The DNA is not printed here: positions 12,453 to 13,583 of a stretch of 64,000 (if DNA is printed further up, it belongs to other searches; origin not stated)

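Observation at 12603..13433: CopA P1B-ATPase carrying a C-terminal fusion to a MacB/FtsX-like extracytoplasmic domain with an internal DxFHF repeat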

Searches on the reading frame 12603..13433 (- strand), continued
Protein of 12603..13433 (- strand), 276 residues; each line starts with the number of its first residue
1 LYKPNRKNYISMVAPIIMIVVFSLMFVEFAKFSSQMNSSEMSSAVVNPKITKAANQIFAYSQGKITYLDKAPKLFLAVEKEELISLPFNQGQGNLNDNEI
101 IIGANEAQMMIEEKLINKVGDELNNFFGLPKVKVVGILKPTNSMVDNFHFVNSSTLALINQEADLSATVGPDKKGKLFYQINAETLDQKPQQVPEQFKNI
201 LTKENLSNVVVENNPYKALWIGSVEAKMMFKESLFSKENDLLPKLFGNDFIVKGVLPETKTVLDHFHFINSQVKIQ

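Call 24: find_encoding_contigs(protein=P0026, flank=6000)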
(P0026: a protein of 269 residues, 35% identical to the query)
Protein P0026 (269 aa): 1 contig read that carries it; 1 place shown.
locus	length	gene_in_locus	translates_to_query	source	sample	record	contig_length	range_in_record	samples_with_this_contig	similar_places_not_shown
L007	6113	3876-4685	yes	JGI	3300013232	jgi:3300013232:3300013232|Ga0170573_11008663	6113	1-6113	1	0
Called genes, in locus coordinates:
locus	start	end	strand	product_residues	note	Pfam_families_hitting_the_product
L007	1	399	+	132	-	?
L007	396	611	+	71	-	PF00403:HMA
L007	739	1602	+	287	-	PF00403:HMA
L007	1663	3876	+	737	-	PF00403:HMA, PF00122:E1-E2_ATPase, PF00702:Hydrolase, PF08282:Hydrolase_3 (faint)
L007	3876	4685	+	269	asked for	-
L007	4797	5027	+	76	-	-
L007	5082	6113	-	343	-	PF00871:Acetate_kinase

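Call 25: search_protein_representatives(alignment_id=A2)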
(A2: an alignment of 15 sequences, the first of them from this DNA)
Query: 15 sequences, 226 profile positions. Proteins with E-value up to 0.001 (for the whole library): 196; up to 1e-10: 175; up to 1e-30: 108. The best 150 are listed.
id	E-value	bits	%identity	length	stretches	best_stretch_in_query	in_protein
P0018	4.9e-83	294.5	-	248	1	4-223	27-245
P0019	5.4e-81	287.8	-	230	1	3-223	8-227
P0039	1.4e-74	266.8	-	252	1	9-223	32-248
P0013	6.2e-74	264.7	-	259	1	4-224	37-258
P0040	2.3e-69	249.8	-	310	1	2-223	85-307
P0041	1.1e-67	244.2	-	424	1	12-223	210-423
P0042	1.8e-67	243.6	-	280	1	3-223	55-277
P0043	3.2e-66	239.5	-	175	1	54-223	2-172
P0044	4.3e-66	239.1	-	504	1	6-223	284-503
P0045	5.9e-66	238.6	-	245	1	5-224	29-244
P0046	6.7e-66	238.5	-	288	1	3-224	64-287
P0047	4.8e-65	235.7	-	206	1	23-223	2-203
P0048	2.6e-64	233.3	-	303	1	3-223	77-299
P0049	3.1e-64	233.0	-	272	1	11-222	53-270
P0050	6.5e-61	222.2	-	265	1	15-222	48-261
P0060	2.7e-57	210.3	-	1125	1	4-225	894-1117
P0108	5.1e-44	166.9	-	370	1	8-223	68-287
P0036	3.0e-37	144.8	-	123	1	7-118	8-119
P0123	1.7e-35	139.0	-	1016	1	14-224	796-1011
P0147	2.1e-27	112.5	-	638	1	4-221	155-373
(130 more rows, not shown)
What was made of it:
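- On New family: CopA-associated tandem Sabre-like ectodomain of CPR/DPANN (unnamed): 196 representatives at 50% identity, 175 of them with E < 1e-10 (call 25).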

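Call 26: predict_structure(alignment_id=A3)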
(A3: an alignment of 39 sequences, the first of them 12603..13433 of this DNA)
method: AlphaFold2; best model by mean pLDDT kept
length: 276 residues; sequences in the alignment: 39
mean_pLDDT: 92.0   pTM: 0.80
mean pLDDT of the five models: 92.0, 91.3, 90.4, 90.3, 89.7
residues with pLDDT >= 90: 219; 70-90: 41; 50-70: 11; < 50: 5
segments of 3 or more residues with pLDDT < 50: 38-42
pLDDT, mean of each block of 10 residues (from residue 1): 67 90 91 63 73 91 93 93 92 96 97 98 96 98 94 96 90 90 96 96 98 98 97 97 97 98 97 94
secondary structure, 60 per line:
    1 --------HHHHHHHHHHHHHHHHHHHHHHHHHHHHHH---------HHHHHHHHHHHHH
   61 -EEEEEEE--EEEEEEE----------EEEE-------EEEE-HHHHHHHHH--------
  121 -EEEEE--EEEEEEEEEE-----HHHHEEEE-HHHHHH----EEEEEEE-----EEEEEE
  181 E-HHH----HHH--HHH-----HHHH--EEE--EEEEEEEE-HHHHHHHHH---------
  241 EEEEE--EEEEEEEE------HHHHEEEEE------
elements in order: H9-38 H48-60 E62-68 E71-77 E88-91 E99-102 H104-112 E122-126 E129-138 H144-147 E148-151 H153-158 E163-169 E175-181 H203-206 E209-211 E214-221 H223-231 E241-245 E248-255 H262-265 E266-270
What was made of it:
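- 12960..13292 (-): Ectodomain repeat 1 (aa 795-905): Sabre-like alpha/beta module. AF2 pLDDT > 90 (call 26).
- On MacB_PCD / type VII ABC transporter periplasmic domain: Each repeat has one main helix and seven strands (call 26).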

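Call 30: fold_search(model_id=the predicted structure, library=pdb)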
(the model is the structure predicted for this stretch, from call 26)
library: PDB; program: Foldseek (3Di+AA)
matches with E <= 10: 214; with E <= 0.001: 1
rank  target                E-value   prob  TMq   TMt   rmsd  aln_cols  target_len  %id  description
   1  5gko_A                4.4e-04  1.00  0.26  0.12  12.3       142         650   14  Crystal structure of tripartite-type ABC transporter, MacB from Acinetobacter baumannii (released 2017-11-15)
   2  5lj7_B                2.2e-03  0.99  0.24  0.12   8.5       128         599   14  Structure of Aggregatibacter actinomycetemcomitans MacB bound to ATP (P21) (released 2017-11-15)
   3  5nik_J                2.4e-03  1.00  0.27  0.13   9.5       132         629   14  Structure of the MacAB-TolC ABC-type tripartite multidrug efflux pump (released 2017-05-24)
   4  9qgy_M                5.9e-03  1.00  0.27  0.34   9.5       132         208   14  Structure of the YbjP lipoprotein bound to the MacAB-TolC tripartite efflux pump (released 2026-03-25)
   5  6f49_C                6.7e-03  1.00  0.25  0.32   5.1       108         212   18  Periplasmic domain of LolC lacking the Hook. (released 2018-07-25)
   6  9rld_C                6.7e-03  0.94  0.24  0.18  12.5       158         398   16  LolCDE complex with Lpp lipoprotein (released 2026-01-21)
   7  9xro_C                7.5e-03  0.92  0.24  0.19  12.2       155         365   15  LolCDE in complex with SMT-738_3 (released 2026-03-18)
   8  6f49_A                1.0e-02  0.99  0.25  0.32   5.8       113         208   18  Periplasmic domain of LolC lacking the Hook. (released 2018-07-25)
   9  5c59_B                1.3e-02  0.99  0.23  0.34   5.5       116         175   13  Crystal structure of the periplasmic region of MacB from E. coli (released 2016-06-22)
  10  9gvk_C                1.3e-02  0.96  0.22  0.16   8.8       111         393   18  Cryo-EM structure of endogenous ATP-bound LolCDE with LolD-E171Q mutations in nanodiscs (released 2025-01-08)
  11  9qgy_N                2.2e-02  0.96  0.26  0.33   9.6       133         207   14  Structure of the YbjP lipoprotein bound to the MacAB-TolC tripartite efflux pump (released 2026-03-25)
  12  6f49_B                2.7e-02  0.98  0.25  0.32   5.3       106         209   18  Periplasmic domain of LolC lacking the Hook. (released 2018-07-25)
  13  5naa_B                2.7e-02  0.95  0.22  0.28   7.2       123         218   11  Lipoprotein-releasing system transmembrane protein LolC (released 2017-11-15)
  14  9ge7_A                3.4e-02  0.98  0.26  0.10   4.8       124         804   14  Structure of E. coli YbbAP with bound ATP analogue (released 2025-05-28)
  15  9xro_E                4.9e-02  0.84  0.24  0.18   7.7       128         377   19  LolCDE in complex with SMT-738_3 (released 2026-03-18)
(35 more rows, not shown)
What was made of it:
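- On MacB_PCD / type VII ABC transporter periplasmic domain: Foldseek: top 17 hits, best E 4.4e-4 (call 30).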

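Call 37: search_protein_families(library=pfam, proteins=[P0147, P0108, P0060, P0123, P0026, P0013], max_evalue=0.1)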
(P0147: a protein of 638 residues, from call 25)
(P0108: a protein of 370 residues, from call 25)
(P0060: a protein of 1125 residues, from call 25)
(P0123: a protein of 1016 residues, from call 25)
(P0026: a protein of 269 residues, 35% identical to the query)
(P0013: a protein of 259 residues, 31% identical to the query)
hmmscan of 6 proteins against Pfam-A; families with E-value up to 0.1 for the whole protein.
P0147 (638 aa): 1 family
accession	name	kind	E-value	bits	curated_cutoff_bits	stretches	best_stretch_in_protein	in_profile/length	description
PF08282.18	Hydrolase_3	-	0.097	12.8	20.9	0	2-35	209-242/255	haloacid dehalogenase-like hydrolase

P0108 (370 aa): 1 family
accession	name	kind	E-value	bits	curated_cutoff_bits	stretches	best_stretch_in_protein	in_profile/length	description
PF08035.16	Op_neuropeptide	-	0.089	13.1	23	0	68-84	11-27/30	Opioids neuropeptide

P0060 (1125 aa): 3 families
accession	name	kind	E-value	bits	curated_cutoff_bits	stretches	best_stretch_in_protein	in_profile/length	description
PF00122.25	E1-E2_ATPase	-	4.7e-39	134.2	28.1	1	344-523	2-180/181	E1-E2 ATPase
PF00702.32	Hydrolase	-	2.5e-21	77.4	26.4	1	541-756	2-191/191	haloacid dehalogenase-like hydrolase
PF00403.32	HMA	-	2e-19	70.2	24.8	1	116-177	1-62/62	Heavy-metal-associated domain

P0123 (1016 aa): 5 families
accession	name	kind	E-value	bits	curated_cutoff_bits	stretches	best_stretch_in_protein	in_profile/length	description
PF00122.25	E1-E2_ATPase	-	4.8e-56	189.6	28.1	1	237-417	2-180/181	E1-E2 ATPase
PF00702.32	Hydrolase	-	2.7e-34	119.7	26.4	1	435-647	2-191/191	haloacid dehalogenase-like hydrolase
PF00403.32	HMA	-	2.7e-13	50.5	24.8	1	12-71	1-61/62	Heavy-metal-associated domain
PF08282.18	Hydrolase_3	-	4.2e-07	30.4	20.9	1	622-670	198-246/255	haloacid dehalogenase-like hydrolase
PF12710.13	HAD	-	1.5e-06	29.2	27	1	565-643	85-188/189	haloacid dehalogenase-like hydrolase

P0026 (269 aa): 0 families

P0013 (259 aa): 1 family
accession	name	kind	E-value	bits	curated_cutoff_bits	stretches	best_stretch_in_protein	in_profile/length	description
PF14889.11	PBP-Tp47_a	-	0.018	15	25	1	173-225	99-151/164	Penicillin-binding protein Tp47 domain a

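Call 49: search_protein_families(library=pfam, alignment_id=A2, max_evalue=10)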
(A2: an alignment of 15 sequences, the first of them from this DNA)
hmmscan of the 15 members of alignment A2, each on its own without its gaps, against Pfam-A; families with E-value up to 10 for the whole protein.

A. member 1, seq(235 aa): 1 family
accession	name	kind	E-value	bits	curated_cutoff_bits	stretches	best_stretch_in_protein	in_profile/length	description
PF01610.23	DDE_Tnp_ISL3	-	0.056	13.7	23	1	210-229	69-88/240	Transposase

B. families by the number of members that match (of 15 scanned): 10 families
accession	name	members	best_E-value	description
PF14889.11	PBP-Tp47_a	2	0.014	Penicillin-binding protein Tp47 domain a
PF03155.21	Alg6_Alg8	2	0.097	ALG6, ALG8 glycosyltransferase family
PF10679.14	DUF2491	1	0.0021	Protein of unknown function (DUF2491)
PF25597.1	SH3_retrovirus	1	0.038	Retroviral polymerase SH3-like domain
PF20820.2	Fib-H_N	1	0.049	Fibroin heavy chain, N-terminal domain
PF01610.23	DDE_Tnp_ISL3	1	0.056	Transposase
PF22829.2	HphA_C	1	0.058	HphA C-terminal domain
PF18247.6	AvrM_N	1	0.08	Flax-rust effector AvrM N-terminal domain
PF00353.25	HemolysinCabind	1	0.12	RTX calcium-binding nonapeptide repeat (4 copies)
PF25729.1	crAss_MUZ_C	1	0.15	Crassvirus muzzle protein C-terminal domain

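Call 51: find_related_loci(query=A2, collection=genome_contigs, flank=6000)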
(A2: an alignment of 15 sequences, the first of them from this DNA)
Query A2 (235 aa) in genome_contigs; peptide patterns used: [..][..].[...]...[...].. (x = any residue, [..] = any of these).
86 stretches matched a pattern; 84 encode a relative of the query (tblastn E <= 1e-3); the best 80 are kept; 80 distinct loci.
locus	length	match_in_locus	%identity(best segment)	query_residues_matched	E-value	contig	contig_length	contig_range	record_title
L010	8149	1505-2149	46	2-231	2e-54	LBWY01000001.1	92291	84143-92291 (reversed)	MAG: Parcubacteria group bacterium GW2011_GWE2_39_37 UT48_C0001, whole genome shotgun sequence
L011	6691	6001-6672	42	5-235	2e-53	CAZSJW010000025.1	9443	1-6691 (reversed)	MAG TPA_asm: uncultured Pseudomonadales bacterium isolate SRP286056_co2_78 genome assembly, contig: NODE_12351_length_94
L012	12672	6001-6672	41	5-235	4e-53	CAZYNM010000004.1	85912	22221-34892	MAG TPA_asm: uncultured Pseudomonadales bacterium isolate SRP292972_co1_113 genome assembly, contig: NODE_238_length_859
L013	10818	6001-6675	42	8-235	4e-53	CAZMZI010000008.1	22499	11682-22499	MAG TPA_asm: uncultured Pseudomonadales bacterium isolate SRP192515_co1_162 genome assembly, contig: NODE_2105_length_22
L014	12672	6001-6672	40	5-235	2e-52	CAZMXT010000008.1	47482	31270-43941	MAG TPA_asm: uncultured Pseudomonadales bacterium isolate SRP128246_co1_515 genome assembly, contig: NODE_883_length_474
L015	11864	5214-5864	39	10-234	1e-50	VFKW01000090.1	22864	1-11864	MAG: Candidatus Berkelbacteria bacterium isolate Bin_65_7 c_000001432252, whole genome shotgun sequence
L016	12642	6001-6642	40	13-235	4e-50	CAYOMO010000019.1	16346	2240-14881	MAG TPA_asm: uncultured Gammaproteobacteria bacterium isolate SRP292972_co1_31 genome assembly, contig: NODE_1558_length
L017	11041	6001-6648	39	5-231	9e-50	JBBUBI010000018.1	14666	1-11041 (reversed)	MAG: Patescibacteria group bacterium isolate H52-bin033_1 H52_bin033_1_000000000018, whole genome shotgun sequence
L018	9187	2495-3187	39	3-235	8e-49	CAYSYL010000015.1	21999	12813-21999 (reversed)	MAG TPA_asm: uncultured Candidatus Peribacteria bacterium isolate SRP257259_co1_27 genome assembly, contig: NODE_2704_le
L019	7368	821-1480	42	4-234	7e-49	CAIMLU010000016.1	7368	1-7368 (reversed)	uncultured bacterium isolate Loclat_bin-20597 genome assembly, contig: bin-20597:16/66, whole genome shotgun sequence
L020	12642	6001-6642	41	5-229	6e-49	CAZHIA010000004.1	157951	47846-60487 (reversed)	MAG TPA_asm: uncultured Candidatus Saccharibacteria bacterium isolate SRP257259_co1_13 genome assembly, contig: NODE_76_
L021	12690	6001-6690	41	5-229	3e-47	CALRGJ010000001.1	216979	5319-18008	MAG: Candidatus Peribacteria bacterium isolate ZH-bin-154 genome assembly, contig: ZH-15May19-c22, whole genome shotgun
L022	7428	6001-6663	37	1-229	5e-47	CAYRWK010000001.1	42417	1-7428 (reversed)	MAG TPA_asm: uncultured Candidatus Saccharibacteria bacterium isolate SRP011637_co1_82 genome assembly, contig: NODE_169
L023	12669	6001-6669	39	1-230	6e-47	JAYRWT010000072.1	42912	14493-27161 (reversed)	MAG: Patescibacteria group bacterium isolate EBPR_ori4bin.13 k141_172199, whole genome shotgun sequence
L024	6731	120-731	43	14-228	6e-47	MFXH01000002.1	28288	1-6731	MAG: Candidatus Peregrinibacteria bacterium RIFOXYA2_FULL_41_18 rifoxya2_full_scaffold_1194, whole genome shotgun sequen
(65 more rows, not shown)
